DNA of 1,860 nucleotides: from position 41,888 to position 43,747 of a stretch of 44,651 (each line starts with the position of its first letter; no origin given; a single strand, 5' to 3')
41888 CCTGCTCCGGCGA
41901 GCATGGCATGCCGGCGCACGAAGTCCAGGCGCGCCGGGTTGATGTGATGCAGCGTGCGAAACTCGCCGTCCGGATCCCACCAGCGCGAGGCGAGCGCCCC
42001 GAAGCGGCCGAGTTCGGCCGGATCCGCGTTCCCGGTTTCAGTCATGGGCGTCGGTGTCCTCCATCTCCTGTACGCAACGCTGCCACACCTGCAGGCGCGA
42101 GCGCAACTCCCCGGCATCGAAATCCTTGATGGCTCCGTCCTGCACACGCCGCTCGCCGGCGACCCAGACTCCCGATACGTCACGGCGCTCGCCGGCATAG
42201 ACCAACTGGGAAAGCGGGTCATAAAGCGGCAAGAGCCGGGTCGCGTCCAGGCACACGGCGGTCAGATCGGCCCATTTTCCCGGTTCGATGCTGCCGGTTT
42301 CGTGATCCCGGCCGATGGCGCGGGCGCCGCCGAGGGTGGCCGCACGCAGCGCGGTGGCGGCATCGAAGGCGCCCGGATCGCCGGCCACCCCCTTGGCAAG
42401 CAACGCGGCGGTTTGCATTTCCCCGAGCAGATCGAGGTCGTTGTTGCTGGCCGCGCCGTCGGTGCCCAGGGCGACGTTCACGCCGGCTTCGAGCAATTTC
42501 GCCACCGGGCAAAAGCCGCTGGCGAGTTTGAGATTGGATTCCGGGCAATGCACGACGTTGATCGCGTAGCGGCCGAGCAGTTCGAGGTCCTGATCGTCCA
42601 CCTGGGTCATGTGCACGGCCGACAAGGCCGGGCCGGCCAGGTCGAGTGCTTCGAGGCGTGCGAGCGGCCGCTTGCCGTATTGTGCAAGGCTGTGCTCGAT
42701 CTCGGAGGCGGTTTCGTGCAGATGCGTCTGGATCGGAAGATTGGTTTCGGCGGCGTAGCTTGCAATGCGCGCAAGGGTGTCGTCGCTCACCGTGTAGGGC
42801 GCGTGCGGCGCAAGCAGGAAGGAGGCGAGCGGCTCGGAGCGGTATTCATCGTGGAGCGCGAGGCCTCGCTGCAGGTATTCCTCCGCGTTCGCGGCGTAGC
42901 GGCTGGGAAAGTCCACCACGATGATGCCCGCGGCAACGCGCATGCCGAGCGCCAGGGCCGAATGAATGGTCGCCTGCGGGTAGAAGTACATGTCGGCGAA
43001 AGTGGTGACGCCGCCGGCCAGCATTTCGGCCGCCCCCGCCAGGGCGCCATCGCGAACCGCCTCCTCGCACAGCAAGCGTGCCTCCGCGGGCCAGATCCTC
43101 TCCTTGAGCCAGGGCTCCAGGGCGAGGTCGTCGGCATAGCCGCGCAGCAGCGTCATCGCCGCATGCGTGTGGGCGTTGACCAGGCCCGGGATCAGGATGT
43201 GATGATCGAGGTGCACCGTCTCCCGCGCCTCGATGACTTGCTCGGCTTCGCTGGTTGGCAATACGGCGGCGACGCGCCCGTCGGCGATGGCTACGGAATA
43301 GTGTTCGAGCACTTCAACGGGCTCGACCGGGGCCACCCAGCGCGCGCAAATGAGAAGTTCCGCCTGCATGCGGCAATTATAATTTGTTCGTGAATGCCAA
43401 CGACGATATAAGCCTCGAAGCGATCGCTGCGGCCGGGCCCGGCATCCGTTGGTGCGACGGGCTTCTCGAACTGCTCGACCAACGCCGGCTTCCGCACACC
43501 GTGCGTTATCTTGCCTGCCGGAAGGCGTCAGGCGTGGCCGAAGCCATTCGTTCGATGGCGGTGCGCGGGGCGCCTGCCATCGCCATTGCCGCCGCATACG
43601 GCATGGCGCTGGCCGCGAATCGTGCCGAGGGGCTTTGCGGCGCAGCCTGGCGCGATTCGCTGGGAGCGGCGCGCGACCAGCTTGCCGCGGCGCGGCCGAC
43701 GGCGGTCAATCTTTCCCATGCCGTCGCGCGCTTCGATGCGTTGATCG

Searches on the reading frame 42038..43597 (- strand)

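Call 35: search_protein_families(library=pfam, proteins=[window:42038-43597:-], max_evalue=0.001)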
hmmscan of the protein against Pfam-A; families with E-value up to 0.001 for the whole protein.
window:42038-43597:- (519 aa): 2 families
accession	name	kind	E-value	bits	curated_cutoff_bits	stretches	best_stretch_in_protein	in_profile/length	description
PF01979.26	Amidohydro_1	-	1e-70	239.2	25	1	134-482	1-343/345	Amidohydrolase family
PF07969.17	Amidohydro_3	-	3.5e-19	70.1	29.7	1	258-482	253-469/472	Amidohydrolase family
